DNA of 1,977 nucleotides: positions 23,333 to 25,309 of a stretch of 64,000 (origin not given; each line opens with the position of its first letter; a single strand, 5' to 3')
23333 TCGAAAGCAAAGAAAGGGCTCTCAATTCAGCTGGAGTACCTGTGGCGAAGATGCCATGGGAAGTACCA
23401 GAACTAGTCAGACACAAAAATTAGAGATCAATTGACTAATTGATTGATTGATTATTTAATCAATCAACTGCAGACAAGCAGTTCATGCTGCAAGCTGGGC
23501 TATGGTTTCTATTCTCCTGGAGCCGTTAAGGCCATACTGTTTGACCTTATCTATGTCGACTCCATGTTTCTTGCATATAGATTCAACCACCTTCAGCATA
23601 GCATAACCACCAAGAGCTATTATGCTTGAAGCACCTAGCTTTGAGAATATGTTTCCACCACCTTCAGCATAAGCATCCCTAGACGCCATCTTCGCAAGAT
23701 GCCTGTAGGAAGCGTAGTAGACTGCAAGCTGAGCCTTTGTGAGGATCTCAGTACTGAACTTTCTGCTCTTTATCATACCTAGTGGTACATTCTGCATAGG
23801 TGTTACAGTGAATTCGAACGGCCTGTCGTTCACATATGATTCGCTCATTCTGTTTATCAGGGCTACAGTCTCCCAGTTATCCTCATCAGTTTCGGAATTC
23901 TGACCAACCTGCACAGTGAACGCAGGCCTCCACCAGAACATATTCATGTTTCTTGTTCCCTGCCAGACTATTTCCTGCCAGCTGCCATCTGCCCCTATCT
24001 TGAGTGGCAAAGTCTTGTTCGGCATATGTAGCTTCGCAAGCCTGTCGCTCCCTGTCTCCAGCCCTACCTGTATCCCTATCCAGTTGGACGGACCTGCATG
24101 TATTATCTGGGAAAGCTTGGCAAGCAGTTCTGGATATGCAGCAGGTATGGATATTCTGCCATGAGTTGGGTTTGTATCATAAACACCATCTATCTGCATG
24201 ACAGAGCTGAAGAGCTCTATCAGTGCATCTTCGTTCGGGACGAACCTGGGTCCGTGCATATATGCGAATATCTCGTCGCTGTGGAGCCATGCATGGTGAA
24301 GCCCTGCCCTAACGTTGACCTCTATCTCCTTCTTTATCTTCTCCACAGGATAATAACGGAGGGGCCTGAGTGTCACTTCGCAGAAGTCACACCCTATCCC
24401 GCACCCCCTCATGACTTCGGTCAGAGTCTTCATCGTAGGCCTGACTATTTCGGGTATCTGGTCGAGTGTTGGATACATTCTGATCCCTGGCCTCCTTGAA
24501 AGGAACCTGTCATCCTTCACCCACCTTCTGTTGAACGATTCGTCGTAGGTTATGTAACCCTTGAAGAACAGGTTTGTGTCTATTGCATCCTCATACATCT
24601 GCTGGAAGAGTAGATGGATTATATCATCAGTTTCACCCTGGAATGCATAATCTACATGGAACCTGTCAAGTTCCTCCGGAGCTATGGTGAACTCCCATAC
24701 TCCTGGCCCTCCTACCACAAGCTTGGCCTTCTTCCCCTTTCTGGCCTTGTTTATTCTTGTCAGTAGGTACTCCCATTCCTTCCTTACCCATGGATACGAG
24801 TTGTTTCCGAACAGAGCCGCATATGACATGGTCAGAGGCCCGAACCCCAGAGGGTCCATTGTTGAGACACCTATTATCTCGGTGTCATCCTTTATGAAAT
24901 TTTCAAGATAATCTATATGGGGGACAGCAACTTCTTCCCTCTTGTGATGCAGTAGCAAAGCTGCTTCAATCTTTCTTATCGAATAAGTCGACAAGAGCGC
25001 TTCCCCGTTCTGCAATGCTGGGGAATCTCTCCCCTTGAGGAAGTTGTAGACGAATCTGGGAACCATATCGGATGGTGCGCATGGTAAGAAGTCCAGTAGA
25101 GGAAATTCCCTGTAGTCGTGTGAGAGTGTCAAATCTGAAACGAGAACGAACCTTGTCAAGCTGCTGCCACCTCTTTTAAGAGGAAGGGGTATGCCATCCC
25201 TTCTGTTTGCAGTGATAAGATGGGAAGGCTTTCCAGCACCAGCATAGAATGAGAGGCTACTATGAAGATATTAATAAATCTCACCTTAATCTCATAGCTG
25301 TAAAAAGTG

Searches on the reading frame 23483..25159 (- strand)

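Call 83: search_protein_families(library=pfam, proteins=[window:23483-25159:-], max_evalue=0.00001)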
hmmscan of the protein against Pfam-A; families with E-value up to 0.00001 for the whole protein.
window:23483-25159:- (558 aa): 1 family
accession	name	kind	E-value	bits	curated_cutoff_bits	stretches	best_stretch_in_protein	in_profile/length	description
PF04055.27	Radical_SAM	-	1.5e-07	32.2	29.5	1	248-432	2-163/166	Radical SAM superfamily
